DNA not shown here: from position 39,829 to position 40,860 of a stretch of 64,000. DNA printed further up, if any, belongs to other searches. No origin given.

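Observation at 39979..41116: Secreted PepSY-PepSY protein ATGA-coupled to a SHOCT membrane protein, both with aromatic/Met/Gly-rich low-complexity tracts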

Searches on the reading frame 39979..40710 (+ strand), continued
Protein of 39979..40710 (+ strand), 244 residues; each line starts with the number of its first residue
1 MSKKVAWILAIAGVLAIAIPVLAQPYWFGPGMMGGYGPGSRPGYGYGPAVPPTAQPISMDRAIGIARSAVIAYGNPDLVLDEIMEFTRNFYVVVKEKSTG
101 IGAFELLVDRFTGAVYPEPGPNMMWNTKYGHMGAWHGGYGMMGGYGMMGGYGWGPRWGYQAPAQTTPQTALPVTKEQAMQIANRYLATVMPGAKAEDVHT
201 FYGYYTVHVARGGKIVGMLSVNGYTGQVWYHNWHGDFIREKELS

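Call 33: search_protein_families(library=pfam, alignment_id=A3, max_evalue=0.00001)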
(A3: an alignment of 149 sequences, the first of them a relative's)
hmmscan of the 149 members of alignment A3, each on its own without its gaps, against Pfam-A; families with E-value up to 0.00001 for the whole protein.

A. member 1, L001:5758-6903:+ (382 aa): 3 families
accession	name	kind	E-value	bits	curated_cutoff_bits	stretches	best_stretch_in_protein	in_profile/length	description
PF02518.31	HATPase_c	-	4e-31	108.2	26.4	1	269-380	2-110/111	Histidine kinase-, DNA gyrase B-, and HSP90-like ATPase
PF00512.31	HisKA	-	1.4e-17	63.9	26.9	1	159-222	2-66/66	His Kinase A (phospho-acceptor) domain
PF00672.30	HAMP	-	4.2e-10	40.2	25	1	96-154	1-53/53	HAMP domain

B. families by the number of members that match (of 149 scanned): 177 families (the first 25 are shown)
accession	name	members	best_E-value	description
PF09851.14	SHOCT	7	7e-10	Short C-terminal domain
PF00072.30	Response_reg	6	1.6e-33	Response regulator receiver domain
PF00486.34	Trans_reg_C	6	5.9e-27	Transcriptional regulatory protein, C terminal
PF01022.26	HTH_5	6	2.3e-13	Bacterial regulatory protein, arsR family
PF12840.13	HTH_20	6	5.6e-10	Helix-turn-helix domain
PF02518.31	HATPase_c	4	4e-31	Histidine kinase-, DNA gyrase B-, and HSP90-like ATPase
PF00672.30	HAMP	4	3.3e-19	HAMP domain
PF00512.31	HisKA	4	1.4e-17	His Kinase A (phospho-acceptor) domain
PF03030.21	H_PPase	2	1.5e-243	Inorganic H+ pyrophosphatase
PF08264.19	Anticodon_1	2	1.7e-40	Anticodon-binding domain of tRNA ligase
PF00133.28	tRNA-synt_1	2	3.6e-39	tRNA synthetases class I (I, L, M and V)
PF02663.19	FmdE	2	1.5e-37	FmdE, Molybdenum formylmethanofuran dehydrogenase operon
PF02834.22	LigT_PEase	2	3.3e-31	LigT like Phosphoesterase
PF00037.32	Fer4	2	1.6e-26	4Fe-4S binding domain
PF08241.18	Methyltransf_11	2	1.7e-24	Methyltransferase domain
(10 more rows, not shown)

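Call 34: fold_search(model_id=the predicted structure, library=pdb)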
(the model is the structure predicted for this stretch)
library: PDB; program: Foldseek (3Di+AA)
matches with E <= 10: 968; with E <= 0.001: 0
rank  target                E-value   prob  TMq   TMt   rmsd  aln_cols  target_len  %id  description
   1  5boi                  2.6e-03  0.99  0.22  0.23  13.4       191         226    9  Bacillus megaterium YpeB C-terminal domain (released 2015-08-12)
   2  7abw_A                3.4e-02  0.63  0.23  0.17  15.5       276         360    9  Crystal structure of siderophore reductase FoxB (released 2021-09-01)
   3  8veh_B                6.9e-02  0.13  0.16  0.19  18.1       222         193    9  Crystal structure of outer membrane lipoprotein carrier protein (LolA) from Rickettsia bellii (released 2023-12-27)
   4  5yvq_A                9.3e-02  0.12  0.13  0.09  21.0       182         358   13  Complex of Mu phage tail fiber and its chaperone (released 2019-05-22)
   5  7abw_B                1.0e-01  0.30  0.23  0.16  15.2       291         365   10  Crystal structure of siderophore reductase FoxB (released 2021-09-01)
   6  4r80_A                1.6e-01  0.77  0.19  0.54   6.1        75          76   17  Crystal Structure of a De Novo Designed Beta Sheet Protein, Cystatin Fold, Northeast Structural Genomics Consortium (N (released 2014-09-24)
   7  2gu3                  1.9e-01  0.28  0.24  0.36   8.7       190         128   13  YpmB protein from Bacillus subtilis (released 2006-05-30)
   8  9a5z_A                2.0e-01  0.35  0.25  0.33   8.5       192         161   12  Integrative model of YPMB-MREC by crosslinking MS and deep learning (released 2024-09-18)
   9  4fr9                  2.9e-01  0.15  0.19  0.28  12.7       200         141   11  Crystal structure of a BLIP-like protein (BF1215) from Bacteroides fragilis NCTC 9343 at 1.20 A resolution (released 2012-10-24)
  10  7uai_A                2.9e-01  0.07  0.15  0.14  15.4       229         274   10  Meprin alpha helix in complex with fetuin-B (released 2022-11-02)
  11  4bp8_A                3.6e-01  0.06  0.15  0.07  17.9       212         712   10  Oligopeptidase B from Trypanosoma brucei - open form (released 2014-02-12)
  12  4i8o_A                4.1e-01  0.13  0.18  0.14  18.4       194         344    9  Crystal structure of the toxin RnlA from Escherichia coli (released 2013-10-23)
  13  3u1w_A                4.1e-01  0.07  0.16  0.16  17.1       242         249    6  Crystal structure of a Calcium binding protein (BDI_1975) from Parabacteroides distasonis ATCC 8503 at 2.00 A resoluti (released 2012-01-25)
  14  6y2q_A                4.3e-01  0.12  0.19  0.14  18.4       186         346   10  Escherichia coli RnlA endoribonuclease (released 2021-05-12)
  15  6y2r_B                4.3e-01  0.11  0.17  0.13  18.6       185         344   10  Escherichia coli R255A RnlA endoribonuclease (single alanine mutant of RnlA) (released 2021-05-12)
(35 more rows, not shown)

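Call 40: search_protein_families(library=pfam, alignment_id=A4, max_evalue=0.00001)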
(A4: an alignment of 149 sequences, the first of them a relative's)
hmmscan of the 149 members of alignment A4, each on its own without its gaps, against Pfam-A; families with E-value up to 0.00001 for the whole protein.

A. member 1, L027:7230-7676:+ (149 aa): 3 families
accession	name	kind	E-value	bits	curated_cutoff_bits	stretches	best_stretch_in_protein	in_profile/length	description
PF13248.11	Zn_ribbon_3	-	3.8e-12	45.7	27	1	117-139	4-26/26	zinc-ribbon domain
PF13240.11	Zn_Ribbon_1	-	4.7e-12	45.7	25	1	117-139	1-23/23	zinc-ribbon domain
PF12773.13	DZR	-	1.8e-11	44.4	27.3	1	92-136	1-45/45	Double zinc ribbon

B. families by the number of members that match (of 149 scanned): 166 families (the first 25 are shown)
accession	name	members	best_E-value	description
PF09851.14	SHOCT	7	7.9e-11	Short C-terminal domain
PF12840.13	HTH_20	7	1.4e-10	Helix-turn-helix domain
PF01022.26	HTH_5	6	1.9e-13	Bacterial regulatory protein, arsR family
PF07992.20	Pyr_redox_2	4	6.5e-46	Pyridine nucleotide-disulphide oxidoreductase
PF08241.18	Methyltransf_11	3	2.7e-23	Methyltransferase domain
PF13649.12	Methyltransf_25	3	4.5e-22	Methyltransferase domain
PF13847.12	Methyltransf_31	3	2e-19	Methyltransferase domain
PF01209.24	Ubie_methyltran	3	3.1e-19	ubiE/COQ5 methyltransferase family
PF08242.18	Methyltransf_12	3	1.9e-16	Methyltransferase domain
PF13489.12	Methyltransf_23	3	9.9e-15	Methyltransferase domain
PF00037.32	Fer4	3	1e-14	4Fe-4S binding domain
PF00070.33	Pyr_redox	3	3e-12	Pyridine nucleotide-disulphide oxidoreductase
PF00890.30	FAD_binding_2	3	6.4e-12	FAD binding domain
PF12831.13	FAD_oxidored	3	3.1e-10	FAD dependent oxidoreductase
PF12797.12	Fer4_2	3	7.7e-10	4Fe-4S binding domain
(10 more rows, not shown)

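Call 41: search_protein_families(library=pfam, alignment_id=A5, max_evalue=0.00001)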
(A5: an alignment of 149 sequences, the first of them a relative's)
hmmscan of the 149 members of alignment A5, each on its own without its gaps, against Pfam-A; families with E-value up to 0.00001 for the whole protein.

A. member 1, L054:6946-7221:- (92 aa): 1 family
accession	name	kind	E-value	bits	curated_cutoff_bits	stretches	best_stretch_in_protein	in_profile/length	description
PF00736.24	EF1_GNE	-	7.9e-14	52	20.8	1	6-86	2-85/88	EF-1 guanine nucleotide exchange domain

B. families by the number of members that match (of 149 scanned): 134 families (the first 25 are shown)
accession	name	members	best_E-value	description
PF09851.14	SHOCT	9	6.6e-11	Short C-terminal domain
PF02518.31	HATPase_c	8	2.6e-36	Histidine kinase-, DNA gyrase B-, and HSP90-like ATPase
PF00512.31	HisKA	7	1.1e-19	His Kinase A (phospho-acceptor) domain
PF00672.30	HAMP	7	3.9e-18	HAMP domain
PF01022.26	HTH_5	7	1.1e-16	Bacterial regulatory protein, arsR family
PF00072.30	Response_reg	6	1.1e-33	Response regulator receiver domain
PF08241.18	Methyltransf_11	6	3.9e-25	Methyltransferase domain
PF13649.12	Methyltransf_25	6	2.5e-23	Methyltransferase domain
PF13847.12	Methyltransf_31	6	5.9e-20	Methyltransferase domain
PF13489.12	Methyltransf_23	6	5.3e-17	Methyltransferase domain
PF08242.18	Methyltransf_12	6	7.2e-17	Methyltransferase domain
PF12840.13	HTH_20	6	7.6e-11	Helix-turn-helix domain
PF00486.34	Trans_reg_C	5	7.8e-30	Transcriptional regulatory protein, C terminal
PF01209.24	Ubie_methyltran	5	1.5e-19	ubiE/COQ5 methyltransferase family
PF13248.11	Zn_ribbon_3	3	5.1e-11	zinc-ribbon domain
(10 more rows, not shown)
